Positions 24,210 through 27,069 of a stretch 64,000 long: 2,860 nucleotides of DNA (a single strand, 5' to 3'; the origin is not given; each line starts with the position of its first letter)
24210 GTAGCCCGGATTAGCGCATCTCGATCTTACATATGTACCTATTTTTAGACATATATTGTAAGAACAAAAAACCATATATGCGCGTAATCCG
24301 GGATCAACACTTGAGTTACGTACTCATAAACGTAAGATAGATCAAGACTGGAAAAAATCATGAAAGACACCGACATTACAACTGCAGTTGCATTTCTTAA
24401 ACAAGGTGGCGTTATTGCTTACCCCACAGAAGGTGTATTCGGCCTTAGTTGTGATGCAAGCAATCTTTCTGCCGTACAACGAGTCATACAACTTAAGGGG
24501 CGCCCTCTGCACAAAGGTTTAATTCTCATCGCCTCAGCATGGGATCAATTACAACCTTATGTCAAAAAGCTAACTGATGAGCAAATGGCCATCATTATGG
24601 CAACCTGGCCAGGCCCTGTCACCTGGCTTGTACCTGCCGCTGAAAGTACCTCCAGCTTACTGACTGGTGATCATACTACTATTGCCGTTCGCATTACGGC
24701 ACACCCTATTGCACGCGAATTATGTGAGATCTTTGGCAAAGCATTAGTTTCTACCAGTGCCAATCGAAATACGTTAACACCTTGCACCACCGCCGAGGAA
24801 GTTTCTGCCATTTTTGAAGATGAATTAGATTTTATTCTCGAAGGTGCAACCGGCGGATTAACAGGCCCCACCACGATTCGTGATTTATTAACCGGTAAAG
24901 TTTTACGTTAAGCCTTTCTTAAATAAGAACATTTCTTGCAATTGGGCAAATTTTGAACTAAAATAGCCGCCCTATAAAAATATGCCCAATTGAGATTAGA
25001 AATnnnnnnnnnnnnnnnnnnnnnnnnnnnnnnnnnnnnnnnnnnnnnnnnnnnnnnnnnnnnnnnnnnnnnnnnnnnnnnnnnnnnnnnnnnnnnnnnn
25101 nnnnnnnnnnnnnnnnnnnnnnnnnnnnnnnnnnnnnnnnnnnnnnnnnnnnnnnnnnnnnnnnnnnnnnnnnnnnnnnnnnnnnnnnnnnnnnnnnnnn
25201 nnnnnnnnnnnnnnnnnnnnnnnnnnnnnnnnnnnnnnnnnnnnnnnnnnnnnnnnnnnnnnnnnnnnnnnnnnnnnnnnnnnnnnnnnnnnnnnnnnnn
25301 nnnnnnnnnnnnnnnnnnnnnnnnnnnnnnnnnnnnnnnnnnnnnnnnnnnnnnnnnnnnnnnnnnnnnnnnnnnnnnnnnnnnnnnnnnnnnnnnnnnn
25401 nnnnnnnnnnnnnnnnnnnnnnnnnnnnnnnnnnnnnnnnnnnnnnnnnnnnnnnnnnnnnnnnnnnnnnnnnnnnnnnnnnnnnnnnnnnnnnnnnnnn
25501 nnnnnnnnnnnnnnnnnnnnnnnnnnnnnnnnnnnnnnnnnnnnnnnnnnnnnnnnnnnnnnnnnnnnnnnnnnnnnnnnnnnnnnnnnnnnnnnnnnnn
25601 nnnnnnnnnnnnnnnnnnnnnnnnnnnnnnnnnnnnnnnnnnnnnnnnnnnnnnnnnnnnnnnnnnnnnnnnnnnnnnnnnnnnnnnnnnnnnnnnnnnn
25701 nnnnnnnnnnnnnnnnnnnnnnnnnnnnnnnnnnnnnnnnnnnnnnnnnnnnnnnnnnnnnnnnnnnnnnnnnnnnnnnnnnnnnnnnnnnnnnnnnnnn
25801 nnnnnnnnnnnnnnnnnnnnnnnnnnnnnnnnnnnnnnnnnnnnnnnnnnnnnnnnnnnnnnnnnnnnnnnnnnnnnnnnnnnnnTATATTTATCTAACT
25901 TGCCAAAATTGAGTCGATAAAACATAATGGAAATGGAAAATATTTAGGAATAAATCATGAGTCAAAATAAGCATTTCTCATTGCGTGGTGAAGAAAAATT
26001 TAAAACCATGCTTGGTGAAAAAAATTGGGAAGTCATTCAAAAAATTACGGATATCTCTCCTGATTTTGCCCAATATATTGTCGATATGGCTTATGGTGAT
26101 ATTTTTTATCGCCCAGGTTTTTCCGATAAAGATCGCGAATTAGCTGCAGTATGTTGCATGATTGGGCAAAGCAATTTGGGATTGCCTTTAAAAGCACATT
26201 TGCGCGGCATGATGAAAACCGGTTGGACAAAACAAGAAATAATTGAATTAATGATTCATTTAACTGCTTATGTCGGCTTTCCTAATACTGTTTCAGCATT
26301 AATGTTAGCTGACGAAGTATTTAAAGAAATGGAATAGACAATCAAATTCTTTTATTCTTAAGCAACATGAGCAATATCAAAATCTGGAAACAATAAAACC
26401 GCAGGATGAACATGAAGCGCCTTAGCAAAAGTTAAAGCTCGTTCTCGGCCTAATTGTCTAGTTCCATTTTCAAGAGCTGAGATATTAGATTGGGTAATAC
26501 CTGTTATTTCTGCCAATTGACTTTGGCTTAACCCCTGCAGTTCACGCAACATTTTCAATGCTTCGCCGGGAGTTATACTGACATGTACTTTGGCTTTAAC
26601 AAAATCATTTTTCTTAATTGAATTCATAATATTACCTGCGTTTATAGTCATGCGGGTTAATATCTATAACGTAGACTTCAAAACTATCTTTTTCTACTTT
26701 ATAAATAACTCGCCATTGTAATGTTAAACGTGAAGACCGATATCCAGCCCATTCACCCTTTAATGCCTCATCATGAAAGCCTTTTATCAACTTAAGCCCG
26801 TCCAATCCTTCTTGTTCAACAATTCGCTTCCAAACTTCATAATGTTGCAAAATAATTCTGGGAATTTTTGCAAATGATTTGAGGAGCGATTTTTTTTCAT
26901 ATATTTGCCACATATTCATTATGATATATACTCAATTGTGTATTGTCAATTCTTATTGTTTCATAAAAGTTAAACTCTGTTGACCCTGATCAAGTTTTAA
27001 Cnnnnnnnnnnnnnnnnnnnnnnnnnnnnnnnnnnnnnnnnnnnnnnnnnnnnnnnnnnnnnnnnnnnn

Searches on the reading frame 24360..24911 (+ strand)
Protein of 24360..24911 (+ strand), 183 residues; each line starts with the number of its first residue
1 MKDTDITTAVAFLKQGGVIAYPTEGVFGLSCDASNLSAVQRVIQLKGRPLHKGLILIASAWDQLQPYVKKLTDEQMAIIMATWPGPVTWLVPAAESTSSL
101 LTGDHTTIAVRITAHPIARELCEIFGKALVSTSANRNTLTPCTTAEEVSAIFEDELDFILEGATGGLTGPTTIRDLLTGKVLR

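Call 22: search_protein_families(library=ncbifam, proteins=[window:24360-24911:+], max_evalue=0.001)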
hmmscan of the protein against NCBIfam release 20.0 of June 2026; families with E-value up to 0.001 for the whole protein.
window:24360-24911:+ (183 aa): 3 families
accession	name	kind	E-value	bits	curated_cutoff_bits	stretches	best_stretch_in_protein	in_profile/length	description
NF007919.1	PRK10634.1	equivalog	2e-63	213.1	175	1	10-183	2-176/176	L-threonylcarbamoyladenylate synthase type 1 TsaC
TIGR00057.1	TIGR00057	equivalog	1.2e-39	135.7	123.2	1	5-179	10-183/202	L-threonylcarbamoyladenylate synthase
TIGR00143.1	hypF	equivalog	1.1e-08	33.8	466.1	1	3-159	191-345/741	carbamoyltransferase HypF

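Call 23: search_protein_families(library=pfam, proteins=[window:24360-24911:+], max_evalue=0.001)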
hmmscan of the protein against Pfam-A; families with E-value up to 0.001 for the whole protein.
window:24360-24911:+ (183 aa): 1 family
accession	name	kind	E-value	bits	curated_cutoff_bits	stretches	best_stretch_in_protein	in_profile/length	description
PF01300.24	Sua5_yciO_yrdC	-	7e-50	169.4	25.1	1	12-182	2-175/178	Telomere recombination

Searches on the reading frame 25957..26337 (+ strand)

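Call 7: search_protein_families(library=pfam, proteins=[window:25957-26337:+], max_evalue=0.01)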
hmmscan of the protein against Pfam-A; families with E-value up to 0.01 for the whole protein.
window:25957-26337:+ (126 aa): 1 family
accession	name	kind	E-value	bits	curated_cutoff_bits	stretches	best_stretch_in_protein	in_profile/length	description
PF02627.25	CMD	-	1.9e-12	47.4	23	1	35-120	1-84/84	Carboxymuconolactone decarboxylase family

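Call 22: search_protein_families(library=ncbifam, proteins=[window:25957-26337:+], max_evalue=0.001)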
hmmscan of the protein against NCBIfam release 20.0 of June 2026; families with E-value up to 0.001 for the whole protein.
window:25957-26337:+ (126 aa): 3 families
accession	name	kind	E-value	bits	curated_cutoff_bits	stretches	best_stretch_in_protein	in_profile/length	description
NF051488.1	bifunc_PcaDC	exception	5.4e-17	62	390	1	11-124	262-375/375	bifunctional 3-oxoadipate enol-lactonase/4-carboxymuconolactone decarboxylase PcaDC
TIGR02425.1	decarb_PcaC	equivalog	1e-16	61.2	155.7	1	13-125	10-122/123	4-carboxymuconolactone decarboxylase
NF051487.1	bifunc_PcaCD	exception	4.9e-10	39.1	430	1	10-125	8-127/413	bifunctional 4-carboxymuconolactone decarboxylase/3-oxoadipate enol-lactonase PcaCD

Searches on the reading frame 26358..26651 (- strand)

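Call 22: search_protein_families(library=ncbifam, proteins=[window:26358-26651:-], max_evalue=0.001)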
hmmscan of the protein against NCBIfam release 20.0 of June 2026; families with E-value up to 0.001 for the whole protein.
window:26358-26651:- (97 aa): 13 families
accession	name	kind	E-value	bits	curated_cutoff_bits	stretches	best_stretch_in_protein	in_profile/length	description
TIGR03070.1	couple_hipB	subfamily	2.6e-08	33.7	71.65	1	29-68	4-43/58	type II toxin-antitoxin system Y4mF family antitoxin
NF007408.0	PRK09943.1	equivalog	2.1e-06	27.4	211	1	25-63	5-43/185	HTH-type transcriptional regulator PuuR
NF041951.1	phage_RstR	subfamily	3.1e-06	27.4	80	1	29-88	4-63/108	RstR family transcriptional repressor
TIGR02607.1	antidote_HigA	equivalog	4.7e-06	26.3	47.7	1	25-87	4-67/81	HigA family addiction module antitoxin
TIGR03830.1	CxxCG_CxxCG_HTH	subfamily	1.1e-05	25.2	61.8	1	16-68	55-106/127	type II TA system antitoxin MqsA family protein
NF007271.0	PRK09726.1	equivalog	2.3e-05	24.3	79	1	30-66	15-51/88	type II toxin-antitoxin system antitoxin HipB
NF047948.1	male_kill_WMK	equivalog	3.5e-05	23.4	300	1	24-87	159-222/300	WO male-killing family protein Wmk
NF007257.0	PRK09706.1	subfamily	6.4e-05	22.8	101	1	29-92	7-70/135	transcriptional repressor DicA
TIGR02937.1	sigma70-ECF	superfamily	0.00016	21.3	42.9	1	34-65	127-158/165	sigma-70 family RNA polymerase sigma factor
NF052239.1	antitox_spr1629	equivalog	0.00034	19.8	335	1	29-82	4-57/377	spr1629 family repressor/antitoxin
NF003162.0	PRK04140.1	equivalog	0.0005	19.2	263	1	28-79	127-178/317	transcriptional regulator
NF041575.1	antitoxPezA_Strep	equivalog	0.00073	19.5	290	1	29-70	3-44/158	type II toxin-antitoxin system antitoxin PezA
NF003056.0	PRK03975.1-4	equivalog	0.00084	19.2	115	0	38-63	19-44/145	putative transcriptional regulator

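Call 23: search_protein_families(library=pfam, proteins=[window:26358-26651:-], max_evalue=0.001)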
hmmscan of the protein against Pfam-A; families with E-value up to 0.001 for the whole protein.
window:26358-26651:- (97 aa): 7 families
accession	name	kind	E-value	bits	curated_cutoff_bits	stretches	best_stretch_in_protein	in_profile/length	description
PF01381.28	HTH_3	-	9.7e-15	54.8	23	1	32-85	1-54/55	Helix-turn-helix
PF13560.12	HTH_31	-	3e-11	43.9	27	1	29-85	3-60/64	Helix-turn-helix domain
PF12844.13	HTH_19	-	4.2e-10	39.8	30.2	1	29-80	1-52/64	Helix-turn-helix domain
PF13443.12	HTH_26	-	6.5e-07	29.9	22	1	32-84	2-55/63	Cro/C1-type HTH DNA-binding domain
PF13744.12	HTH_37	-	1.1e-05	25.6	27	1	29-64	20-55/80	Helix-turn-helix domain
PF13413.12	HTH_25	-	6.8e-05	23.1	24.6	1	32-64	2-34/62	Helix-turn-helix domain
PF01022.26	HTH_5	-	0.00081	19.7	22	0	31-58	7-33/47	Bacterial regulatory protein, arsR family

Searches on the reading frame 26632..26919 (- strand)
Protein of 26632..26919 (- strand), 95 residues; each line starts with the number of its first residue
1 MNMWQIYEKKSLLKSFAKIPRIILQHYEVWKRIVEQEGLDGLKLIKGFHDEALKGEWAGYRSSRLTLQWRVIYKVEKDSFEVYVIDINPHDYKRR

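Call 22: search_protein_families(library=ncbifam, proteins=[window:26632-26919:-], max_evalue=0.001)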
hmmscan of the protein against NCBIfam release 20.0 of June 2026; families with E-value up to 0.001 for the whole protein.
window:26632-26919:- (95 aa): 3 families
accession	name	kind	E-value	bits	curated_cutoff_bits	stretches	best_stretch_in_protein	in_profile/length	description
TIGR02385.1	RelE_StbE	subfamily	2.1e-08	34.5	27.9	1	10-88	6-82/88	type II toxin-antitoxin system mRNA interferase toxin, RelE/StbE family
TIGR00053.1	TIGR00053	subfamily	1.6e-06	28.6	87.25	1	42-91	39-88/92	YafQ family addiction module toxin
TIGR02116.1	toxin_Txe_YoeB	equivalog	1.7e-05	24.9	51.8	1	51-87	42-76/80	Txe/YoeB family addiction module toxin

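Call 23: search_protein_families(library=pfam, proteins=[window:26632-26919:-], max_evalue=0.001)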
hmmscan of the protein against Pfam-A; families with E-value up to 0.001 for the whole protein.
window:26632-26919:- (95 aa): 1 family
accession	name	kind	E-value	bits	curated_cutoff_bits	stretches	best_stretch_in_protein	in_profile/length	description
PF15738.11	YafQ_toxin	-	0.00014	22.5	30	1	41-90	36-83/88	Bacterial toxin of type II toxin-antitoxin system, YafQ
